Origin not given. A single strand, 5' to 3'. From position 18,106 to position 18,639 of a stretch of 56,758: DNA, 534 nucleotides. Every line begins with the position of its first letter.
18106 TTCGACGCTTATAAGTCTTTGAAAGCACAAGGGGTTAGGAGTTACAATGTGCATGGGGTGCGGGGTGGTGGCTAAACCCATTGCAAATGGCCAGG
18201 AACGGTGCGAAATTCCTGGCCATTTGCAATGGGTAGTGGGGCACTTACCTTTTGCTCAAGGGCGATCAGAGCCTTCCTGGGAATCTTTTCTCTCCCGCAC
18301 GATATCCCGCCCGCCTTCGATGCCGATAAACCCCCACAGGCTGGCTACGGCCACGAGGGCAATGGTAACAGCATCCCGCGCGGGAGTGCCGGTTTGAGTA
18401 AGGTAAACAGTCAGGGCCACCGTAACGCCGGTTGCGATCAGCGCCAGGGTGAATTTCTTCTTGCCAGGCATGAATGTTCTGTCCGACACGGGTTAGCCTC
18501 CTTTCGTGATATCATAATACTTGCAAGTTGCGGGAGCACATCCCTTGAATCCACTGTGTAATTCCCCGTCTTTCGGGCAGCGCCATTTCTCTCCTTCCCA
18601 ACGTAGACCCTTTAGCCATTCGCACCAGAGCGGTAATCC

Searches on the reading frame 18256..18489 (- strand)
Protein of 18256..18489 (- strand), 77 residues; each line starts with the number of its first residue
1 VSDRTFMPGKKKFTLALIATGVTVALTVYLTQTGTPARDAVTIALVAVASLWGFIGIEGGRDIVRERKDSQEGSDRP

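Call 101: search_protein_families(library=pfam, proteins=[window:18256-18489:-], max_evalue=10)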
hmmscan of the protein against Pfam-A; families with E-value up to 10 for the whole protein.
window:18256-18489:- (77 aa): 4 families
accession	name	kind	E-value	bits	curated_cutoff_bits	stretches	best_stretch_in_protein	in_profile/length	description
PF17272.7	DUF5337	-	0.022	15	27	1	13-71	16-73/74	Family of unknown function (DUF5337)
PF10947.13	DUF2628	-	0.08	13.9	23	1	11-56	39-83/93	Protein of unknown function (DUF2628)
PF25587.1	Rv2743c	-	0.12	12.5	27.7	1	11-60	30-77/237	Rv2743c family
PF18304.6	SabA_adhesion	-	0.22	11.2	27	1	31-57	51-77/299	SabA N-terminal extracellular adhesion domain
